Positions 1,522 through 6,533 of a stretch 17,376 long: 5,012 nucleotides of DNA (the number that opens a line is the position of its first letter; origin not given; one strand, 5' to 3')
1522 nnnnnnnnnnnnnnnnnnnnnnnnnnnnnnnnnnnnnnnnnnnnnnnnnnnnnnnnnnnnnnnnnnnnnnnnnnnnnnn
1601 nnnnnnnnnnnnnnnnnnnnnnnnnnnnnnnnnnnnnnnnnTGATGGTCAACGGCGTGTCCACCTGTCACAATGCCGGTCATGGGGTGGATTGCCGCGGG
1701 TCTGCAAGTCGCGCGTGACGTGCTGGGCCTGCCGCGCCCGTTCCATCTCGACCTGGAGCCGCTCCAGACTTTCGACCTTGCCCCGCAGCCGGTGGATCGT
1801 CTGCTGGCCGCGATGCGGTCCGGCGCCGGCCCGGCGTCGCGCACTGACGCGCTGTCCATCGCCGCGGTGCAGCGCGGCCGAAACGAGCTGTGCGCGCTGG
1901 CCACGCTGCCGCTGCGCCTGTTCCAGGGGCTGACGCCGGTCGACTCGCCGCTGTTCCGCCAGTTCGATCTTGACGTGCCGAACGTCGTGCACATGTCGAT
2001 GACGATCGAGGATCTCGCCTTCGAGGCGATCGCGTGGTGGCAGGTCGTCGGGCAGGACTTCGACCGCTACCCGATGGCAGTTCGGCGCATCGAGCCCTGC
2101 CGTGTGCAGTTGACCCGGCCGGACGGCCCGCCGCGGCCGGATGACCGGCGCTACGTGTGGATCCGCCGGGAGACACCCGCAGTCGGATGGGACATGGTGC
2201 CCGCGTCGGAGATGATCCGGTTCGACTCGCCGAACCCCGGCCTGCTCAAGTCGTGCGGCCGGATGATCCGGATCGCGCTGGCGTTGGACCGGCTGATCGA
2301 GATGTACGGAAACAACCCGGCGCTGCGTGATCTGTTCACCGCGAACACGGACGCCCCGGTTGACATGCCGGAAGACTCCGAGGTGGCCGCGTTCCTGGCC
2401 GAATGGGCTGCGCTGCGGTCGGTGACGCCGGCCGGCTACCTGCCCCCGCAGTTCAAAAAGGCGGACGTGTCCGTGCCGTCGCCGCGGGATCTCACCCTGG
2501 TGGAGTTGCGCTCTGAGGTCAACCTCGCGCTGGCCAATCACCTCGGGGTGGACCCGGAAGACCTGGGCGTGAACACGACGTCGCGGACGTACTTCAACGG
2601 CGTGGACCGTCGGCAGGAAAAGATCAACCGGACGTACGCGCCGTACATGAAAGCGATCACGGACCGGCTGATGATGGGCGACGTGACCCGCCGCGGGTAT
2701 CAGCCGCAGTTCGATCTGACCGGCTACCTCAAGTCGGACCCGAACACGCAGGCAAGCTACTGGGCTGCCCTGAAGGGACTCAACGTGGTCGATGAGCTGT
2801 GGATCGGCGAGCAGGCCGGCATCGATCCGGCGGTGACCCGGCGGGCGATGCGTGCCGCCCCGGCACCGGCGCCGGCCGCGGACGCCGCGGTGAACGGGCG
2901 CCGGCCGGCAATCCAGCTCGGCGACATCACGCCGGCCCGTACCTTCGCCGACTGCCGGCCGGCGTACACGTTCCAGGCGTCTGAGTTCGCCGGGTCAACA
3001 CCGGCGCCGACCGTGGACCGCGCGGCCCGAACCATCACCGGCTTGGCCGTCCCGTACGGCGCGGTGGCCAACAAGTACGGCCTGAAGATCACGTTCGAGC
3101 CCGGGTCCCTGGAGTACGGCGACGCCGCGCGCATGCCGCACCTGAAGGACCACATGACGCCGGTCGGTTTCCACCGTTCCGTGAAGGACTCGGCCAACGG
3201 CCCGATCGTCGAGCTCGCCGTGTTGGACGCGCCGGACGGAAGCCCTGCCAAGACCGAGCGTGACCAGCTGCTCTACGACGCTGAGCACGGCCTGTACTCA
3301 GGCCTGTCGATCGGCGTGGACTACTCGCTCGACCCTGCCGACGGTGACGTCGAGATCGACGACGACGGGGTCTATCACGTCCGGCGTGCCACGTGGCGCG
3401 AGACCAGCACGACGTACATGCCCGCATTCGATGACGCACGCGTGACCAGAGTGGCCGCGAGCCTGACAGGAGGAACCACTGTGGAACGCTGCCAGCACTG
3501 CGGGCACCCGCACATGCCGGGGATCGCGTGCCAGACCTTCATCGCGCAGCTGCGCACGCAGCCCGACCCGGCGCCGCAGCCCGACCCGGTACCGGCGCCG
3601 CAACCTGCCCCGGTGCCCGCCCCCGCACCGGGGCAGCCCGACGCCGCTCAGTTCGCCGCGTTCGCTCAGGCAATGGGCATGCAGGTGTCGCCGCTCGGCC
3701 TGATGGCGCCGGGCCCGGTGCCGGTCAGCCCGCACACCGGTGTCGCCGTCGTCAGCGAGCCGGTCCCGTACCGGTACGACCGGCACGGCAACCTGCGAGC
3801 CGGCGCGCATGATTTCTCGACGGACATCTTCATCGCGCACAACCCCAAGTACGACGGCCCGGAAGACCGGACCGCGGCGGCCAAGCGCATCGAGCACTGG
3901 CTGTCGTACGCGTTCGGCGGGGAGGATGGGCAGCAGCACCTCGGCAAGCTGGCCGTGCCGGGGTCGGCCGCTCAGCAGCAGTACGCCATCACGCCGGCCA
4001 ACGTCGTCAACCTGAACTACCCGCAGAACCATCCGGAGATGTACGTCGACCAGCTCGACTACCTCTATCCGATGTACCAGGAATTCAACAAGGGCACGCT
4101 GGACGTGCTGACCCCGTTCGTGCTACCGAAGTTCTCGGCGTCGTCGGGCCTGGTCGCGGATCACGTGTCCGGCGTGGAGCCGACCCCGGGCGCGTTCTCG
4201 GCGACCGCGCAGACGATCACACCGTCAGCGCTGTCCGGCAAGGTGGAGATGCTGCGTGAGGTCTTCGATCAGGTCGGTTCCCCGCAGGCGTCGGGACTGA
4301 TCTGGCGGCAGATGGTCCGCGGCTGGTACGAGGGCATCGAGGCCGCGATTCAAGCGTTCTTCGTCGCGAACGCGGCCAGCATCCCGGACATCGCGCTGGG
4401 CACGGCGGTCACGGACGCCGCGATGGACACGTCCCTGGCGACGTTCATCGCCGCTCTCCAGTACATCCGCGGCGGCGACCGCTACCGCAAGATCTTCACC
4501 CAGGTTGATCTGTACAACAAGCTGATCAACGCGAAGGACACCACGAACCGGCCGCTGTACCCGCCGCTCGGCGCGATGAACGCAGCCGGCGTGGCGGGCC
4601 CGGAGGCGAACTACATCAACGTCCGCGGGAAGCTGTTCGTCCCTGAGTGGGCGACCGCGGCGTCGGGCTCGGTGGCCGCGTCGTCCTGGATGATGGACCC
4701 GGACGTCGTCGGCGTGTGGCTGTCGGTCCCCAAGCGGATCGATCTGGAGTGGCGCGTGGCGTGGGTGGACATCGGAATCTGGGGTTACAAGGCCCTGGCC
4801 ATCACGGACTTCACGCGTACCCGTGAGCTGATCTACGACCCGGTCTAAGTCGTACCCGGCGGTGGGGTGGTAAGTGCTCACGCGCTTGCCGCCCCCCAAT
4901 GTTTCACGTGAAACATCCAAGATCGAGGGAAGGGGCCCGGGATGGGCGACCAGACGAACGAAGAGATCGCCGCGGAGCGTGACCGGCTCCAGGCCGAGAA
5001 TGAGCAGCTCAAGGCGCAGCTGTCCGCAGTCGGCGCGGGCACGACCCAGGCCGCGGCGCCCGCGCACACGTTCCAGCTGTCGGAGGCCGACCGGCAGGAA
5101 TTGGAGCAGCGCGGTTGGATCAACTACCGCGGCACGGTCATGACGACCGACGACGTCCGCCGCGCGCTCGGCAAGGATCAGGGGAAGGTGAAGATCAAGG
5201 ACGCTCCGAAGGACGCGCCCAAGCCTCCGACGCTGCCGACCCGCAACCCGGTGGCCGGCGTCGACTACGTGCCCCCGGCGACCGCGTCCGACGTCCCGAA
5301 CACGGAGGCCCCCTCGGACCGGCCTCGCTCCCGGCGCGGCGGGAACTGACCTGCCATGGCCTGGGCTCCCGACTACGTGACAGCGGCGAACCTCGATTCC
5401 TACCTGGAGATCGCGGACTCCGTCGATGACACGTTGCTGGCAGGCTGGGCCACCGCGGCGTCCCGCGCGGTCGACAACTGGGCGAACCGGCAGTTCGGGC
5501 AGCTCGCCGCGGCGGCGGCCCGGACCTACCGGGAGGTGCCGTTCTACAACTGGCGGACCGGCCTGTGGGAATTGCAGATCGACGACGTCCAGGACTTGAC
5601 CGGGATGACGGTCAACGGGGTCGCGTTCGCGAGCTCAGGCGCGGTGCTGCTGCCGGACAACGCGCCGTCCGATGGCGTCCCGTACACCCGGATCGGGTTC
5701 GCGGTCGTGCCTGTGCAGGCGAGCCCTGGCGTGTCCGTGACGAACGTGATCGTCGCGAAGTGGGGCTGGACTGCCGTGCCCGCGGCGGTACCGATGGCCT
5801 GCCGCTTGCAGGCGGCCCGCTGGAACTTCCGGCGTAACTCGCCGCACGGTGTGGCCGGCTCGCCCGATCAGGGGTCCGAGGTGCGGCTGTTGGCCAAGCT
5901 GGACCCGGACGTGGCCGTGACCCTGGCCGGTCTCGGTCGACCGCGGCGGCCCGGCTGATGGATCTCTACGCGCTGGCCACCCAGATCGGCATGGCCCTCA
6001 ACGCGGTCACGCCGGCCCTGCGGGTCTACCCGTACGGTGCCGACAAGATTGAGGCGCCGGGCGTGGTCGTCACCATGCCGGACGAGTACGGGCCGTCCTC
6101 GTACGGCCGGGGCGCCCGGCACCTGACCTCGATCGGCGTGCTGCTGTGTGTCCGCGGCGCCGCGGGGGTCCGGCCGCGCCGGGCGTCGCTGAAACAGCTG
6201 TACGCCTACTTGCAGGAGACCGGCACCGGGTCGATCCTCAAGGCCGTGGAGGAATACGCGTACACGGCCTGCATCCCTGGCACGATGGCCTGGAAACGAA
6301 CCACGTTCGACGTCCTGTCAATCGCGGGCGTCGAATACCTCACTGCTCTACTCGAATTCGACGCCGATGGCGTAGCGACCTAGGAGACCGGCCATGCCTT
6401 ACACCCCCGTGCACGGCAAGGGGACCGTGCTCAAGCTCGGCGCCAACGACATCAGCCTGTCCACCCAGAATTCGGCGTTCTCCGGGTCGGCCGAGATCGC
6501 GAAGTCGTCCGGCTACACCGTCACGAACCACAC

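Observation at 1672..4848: Portal, prohead protease and major capsid protein share one uninterrupted 1058-codon frame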

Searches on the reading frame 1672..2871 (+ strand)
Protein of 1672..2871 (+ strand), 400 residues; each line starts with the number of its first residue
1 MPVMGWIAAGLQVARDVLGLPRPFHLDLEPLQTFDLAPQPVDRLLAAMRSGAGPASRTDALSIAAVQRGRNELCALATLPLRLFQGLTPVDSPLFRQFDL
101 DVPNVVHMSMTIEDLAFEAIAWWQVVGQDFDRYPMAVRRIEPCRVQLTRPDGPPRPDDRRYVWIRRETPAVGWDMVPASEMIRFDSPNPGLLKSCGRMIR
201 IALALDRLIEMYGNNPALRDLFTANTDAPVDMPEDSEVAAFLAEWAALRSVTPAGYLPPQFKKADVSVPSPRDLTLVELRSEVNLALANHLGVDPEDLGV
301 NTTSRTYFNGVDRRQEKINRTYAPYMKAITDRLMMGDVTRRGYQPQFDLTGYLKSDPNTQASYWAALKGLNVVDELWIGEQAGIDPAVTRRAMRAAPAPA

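Call 4: search_protein_families(library=phrogs, proteins=[window:1672-2871:+], max_evalue=0.1)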
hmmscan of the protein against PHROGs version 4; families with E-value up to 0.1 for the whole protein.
window:1672-2871:+ (400 aa): 1 family
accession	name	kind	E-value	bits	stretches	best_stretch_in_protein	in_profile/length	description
phrog_12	-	head and packaging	1.2e-07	32.1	1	129-367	165-398/646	portal protein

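Call 49: search_protein_families(library=ncbifam, proteins=[window:1672-2871:+], max_evalue=1)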
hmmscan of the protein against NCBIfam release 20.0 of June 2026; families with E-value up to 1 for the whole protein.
window:1672-2871:+ (400 aa): 1 family
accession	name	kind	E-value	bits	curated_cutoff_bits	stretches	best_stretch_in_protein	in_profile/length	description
TIGR01537.1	portal_HK97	equivalog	0.06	12.5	112.05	1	270-366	225-320/343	phage portal protein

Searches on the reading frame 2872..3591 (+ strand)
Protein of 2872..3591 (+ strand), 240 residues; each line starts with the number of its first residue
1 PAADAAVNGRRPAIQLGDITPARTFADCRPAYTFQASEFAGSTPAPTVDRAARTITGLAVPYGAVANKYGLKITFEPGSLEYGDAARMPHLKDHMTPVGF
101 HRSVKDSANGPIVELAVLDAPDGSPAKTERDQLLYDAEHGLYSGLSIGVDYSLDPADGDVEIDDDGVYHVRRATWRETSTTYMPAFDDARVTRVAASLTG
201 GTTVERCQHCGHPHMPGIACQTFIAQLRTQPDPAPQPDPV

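Call 4: search_protein_families(library=phrogs, proteins=[window:2872-3591:+], max_evalue=0.1)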
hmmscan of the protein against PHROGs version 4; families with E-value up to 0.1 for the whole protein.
window:2872-3591:+ (240 aa): 2 families
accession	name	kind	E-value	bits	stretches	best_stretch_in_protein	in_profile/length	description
phrog_2263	-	head and packaging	1.2e-15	58.4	1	36-197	22-179/551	major head protein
phrog_80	-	head and packaging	0.00021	21.6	1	49-197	232-381/607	head maturation protease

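Call 49: search_protein_families(library=ncbifam, proteins=[window:2959-3540:+], max_evalue=1)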
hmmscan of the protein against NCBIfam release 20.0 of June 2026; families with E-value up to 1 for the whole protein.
window:2959-3540:+ (194 aa): 1 family
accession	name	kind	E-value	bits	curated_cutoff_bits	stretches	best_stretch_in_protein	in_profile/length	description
TIGR01543.1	proheadase_HK97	equivalog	0.0051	17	59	1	64-165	45-138/142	HK97 family phage prohead protease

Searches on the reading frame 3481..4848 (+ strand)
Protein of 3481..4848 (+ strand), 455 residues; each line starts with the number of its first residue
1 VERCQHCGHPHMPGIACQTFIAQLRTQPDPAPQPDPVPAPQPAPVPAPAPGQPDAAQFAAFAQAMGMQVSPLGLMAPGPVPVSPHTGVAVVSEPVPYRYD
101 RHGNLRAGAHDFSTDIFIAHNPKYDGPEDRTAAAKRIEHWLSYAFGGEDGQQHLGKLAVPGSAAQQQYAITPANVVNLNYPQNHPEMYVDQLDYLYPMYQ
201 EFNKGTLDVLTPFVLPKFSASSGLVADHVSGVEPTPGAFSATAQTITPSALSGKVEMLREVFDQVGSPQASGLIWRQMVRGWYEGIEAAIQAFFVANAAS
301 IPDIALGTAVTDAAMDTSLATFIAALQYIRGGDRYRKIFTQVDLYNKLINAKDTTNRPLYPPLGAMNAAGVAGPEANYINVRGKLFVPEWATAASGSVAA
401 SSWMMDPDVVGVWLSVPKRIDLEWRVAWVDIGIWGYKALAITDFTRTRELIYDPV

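Call 4: search_protein_families(library=phrogs, proteins=[window:3592-4848:+], max_evalue=0.1)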
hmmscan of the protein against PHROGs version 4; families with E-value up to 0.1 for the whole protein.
window:3592-4848:+ (418 aa): 1 family
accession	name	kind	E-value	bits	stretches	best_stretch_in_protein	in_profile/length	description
phrog_2263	-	head and packaging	0.00011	22.2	1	207-336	343-470/551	major head protein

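Call 49: search_protein_families(library=ncbifam, proteins=[window:3481-4848:+, window:3700-4848:+], max_evalue=1)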
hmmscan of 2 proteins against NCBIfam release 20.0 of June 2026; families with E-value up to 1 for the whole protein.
window:3481-4848:+ (455 aa): 2 families
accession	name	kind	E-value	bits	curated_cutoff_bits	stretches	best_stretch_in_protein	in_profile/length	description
TIGR03354.1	VI_FHA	hypoth_equivalog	0.016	15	120.25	1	16-70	192-246/420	type VI secretion system-associated FHA domain protein TagH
NF037973.1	metallo_SslE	exception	0.66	7.2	3000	1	27-50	49-72/1519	lipoprotein metalloprotease SslE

window:3700-4848:+ (382 aa): 0 families

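Call 70: predict_structure(alignment_id=A2)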
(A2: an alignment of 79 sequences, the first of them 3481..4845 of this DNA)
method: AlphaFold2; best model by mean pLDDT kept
length: 455 residues; sequences in the alignment: 79
mean_pLDDT: 82.8   pTM: 0.72
mean pLDDT of the five models: 82.8, 82.0, 80.6, 80.1, 79.1
residues with pLDDT >= 90: 238; 70-90: 126; 50-70: 60; < 50: 31
segments of 3 or more residues with pLDDT < 50: 35-42, 155-171, 173-175
pLDDT, mean of each block of 10 residues (from residue 1): 86 90 84 51 57 74 74 59 65 75 69 93 94 93 83 55 44 49 71 89 93 90 87 89 95 93 85 90 95 97 88 94 92 94 95 94 63 79 94 86 96 94 94 96 95 92
secondary structure, 60 per line:
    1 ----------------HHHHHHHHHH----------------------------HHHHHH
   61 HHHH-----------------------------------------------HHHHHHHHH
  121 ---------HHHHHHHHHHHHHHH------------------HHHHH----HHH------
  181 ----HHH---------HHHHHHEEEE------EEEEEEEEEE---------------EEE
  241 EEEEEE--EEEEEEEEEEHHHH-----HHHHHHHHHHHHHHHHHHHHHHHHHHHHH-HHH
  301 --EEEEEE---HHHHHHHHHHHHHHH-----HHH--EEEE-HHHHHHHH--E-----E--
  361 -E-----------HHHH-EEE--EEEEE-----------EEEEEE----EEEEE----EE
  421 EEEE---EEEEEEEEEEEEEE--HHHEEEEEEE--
elements in order: H17-26 H55-64 H112-120 H130-144 H163-167 H197-202 E203-206 E213-222 E238-246 E249-258 H259-262 H268-296 E303-308 H312-326 E337-340 H342-349 H374-377 E379-381 E384-388 E400-405 E410-414 E419-424 E428-441 E447-453

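Call 74: fold_search(model_id=the predicted structure, library=pdb)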
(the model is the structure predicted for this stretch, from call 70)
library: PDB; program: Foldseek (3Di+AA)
matches with E <= 10: 634; with E <= 0.001: 342
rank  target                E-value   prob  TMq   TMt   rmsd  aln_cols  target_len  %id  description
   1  8ec8_A                4.5e-10  1.00  0.38  0.52   9.4       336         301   12  Mycobacterium phage Bobi (released 2023-02-01)
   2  9lbm_A                6.7e-10  1.00  0.40  0.60   7.9       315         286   12  Cryo-EM structure of bacteriophage phiXacJX1 capsid (released 2025-05-07)
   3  9eg4_A                2.0e-09  1.00  0.38  0.55   9.6       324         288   12  Cryo-EM structure of the icosahedral capsid of LME-1 phage (released 2025-04-16)
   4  2ft1_G                3.9e-09  1.00  0.41  0.67   4.6       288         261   13  Bacteriophage HK97 Head II (released 2006-02-07)
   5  8eb4_G                8.3e-09  1.00  0.41  0.56   7.4       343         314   14  Gordonia phage Ziko (released 2023-02-01)
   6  8eco_A                9.3e-09  1.00  0.39  0.55   9.1       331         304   13  Microbacterium phage Oxtober96 (released 2023-02-01)
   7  9d9w_Aa               9.9e-09  1.00  0.40  0.45   9.0       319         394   12  Mycobacteriophage Bxb1 C1 Capsid and Portal - Composite map and model (released 2024-10-09)
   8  8edu_G                1.2e-08  1.00  0.40  0.56   8.7       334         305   12  Mycobacteriophage Muddy capsid (released 2023-02-01)
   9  8eck_A                1.3e-08  1.00  0.41  0.56  10.9       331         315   10  Gordonia phage Cozz (released 2023-02-01)
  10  9d7z_I                1.6e-08  1.00  0.35  0.40   6.4       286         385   13  Shigella flexneri bacteriophage Moo19 Icosahedral Reconstruction (released 2025-01-15)
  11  8ecj_A                1.6e-08  1.00  0.39  0.55   9.2       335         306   10  Mycobacterium phage Cain (released 2023-02-01)
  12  8ec2_A                1.6e-08  1.00  0.37  0.52   9.5       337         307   10  Mycobacterium phage Adephagia (released 2023-02-01)
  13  2fs3_A                1.9e-08  1.00  0.42  0.64   6.0       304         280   13  Bacteriophage HK97 K169Y Head I (released 2006-02-07)
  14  8edu_B                2.0e-08  1.00  0.36  0.49  10.9       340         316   13  Mycobacteriophage Muddy capsid (released 2023-02-01)
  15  1ohg_A                2.3e-08  1.00  0.41  0.62   6.0       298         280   13  STRUCTURE OF THE DSDNA BACTERIOPHAGE HK97 MATURE EMPTY CAPSID (released 2003-12-11)
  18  6tb9_A5               3.1e-08  1.00  0.44  0.64   6.8       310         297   14  Capsid of native GTA particle computed with C5 symmetry (released 2020-07-22)
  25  2ft1_F                6.2e-08  1.00  0.35  0.57   6.8       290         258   12  Bacteriophage HK97 Head II (released 2006-02-07)
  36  6tb9_A4               1.6e-07  1.00  0.45  0.67   6.4       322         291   11  Capsid of native GTA particle computed with C5 symmetry (released 2020-07-22)
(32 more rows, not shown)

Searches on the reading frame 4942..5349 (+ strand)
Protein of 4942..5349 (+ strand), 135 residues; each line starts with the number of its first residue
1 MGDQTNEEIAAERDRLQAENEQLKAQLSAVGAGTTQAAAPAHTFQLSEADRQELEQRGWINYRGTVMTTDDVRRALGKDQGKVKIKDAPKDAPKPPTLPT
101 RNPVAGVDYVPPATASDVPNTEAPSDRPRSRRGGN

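Call 3: search_protein_families(library=pfam, proteins=[window:4942-5349:+], max_evalue=1)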
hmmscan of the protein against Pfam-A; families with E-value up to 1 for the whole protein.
window:4942-5349:+ (135 aa): 2 families
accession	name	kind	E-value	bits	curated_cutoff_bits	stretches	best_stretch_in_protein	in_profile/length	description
PF05812.17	Herpes_BLRF2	-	0.013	16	25.8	1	4-35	2-26/119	Herpesvirus BLRF2 protein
PF02183.23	HALZ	-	0.024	15.2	28.1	1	8-28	16-36/43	Homeobox associated leucine zipper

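Call 23: search_protein_families(library=phrogs, proteins=[window:4942-5349:+], max_evalue=0.01)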
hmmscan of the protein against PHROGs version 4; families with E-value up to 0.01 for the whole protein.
window:4942-5349:+ (135 aa): 1 family
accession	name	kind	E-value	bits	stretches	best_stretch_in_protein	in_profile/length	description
phrog_4029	-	unknown function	0.0074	17.6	1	5-53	66-98/144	-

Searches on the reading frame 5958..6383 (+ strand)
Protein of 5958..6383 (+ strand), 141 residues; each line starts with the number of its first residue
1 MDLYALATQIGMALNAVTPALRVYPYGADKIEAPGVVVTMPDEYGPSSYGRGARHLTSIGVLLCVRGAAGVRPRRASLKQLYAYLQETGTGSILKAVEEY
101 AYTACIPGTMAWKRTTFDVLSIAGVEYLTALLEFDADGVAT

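Call 23: search_protein_families(library=phrogs, proteins=[window:5958-6383:+], max_evalue=0.01)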
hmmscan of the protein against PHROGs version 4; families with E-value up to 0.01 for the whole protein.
window:5958-6383:+ (141 aa): 1 family
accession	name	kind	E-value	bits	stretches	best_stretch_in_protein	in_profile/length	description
phrog_17840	-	connector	0.0041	18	1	5-99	6-95/138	tail terminator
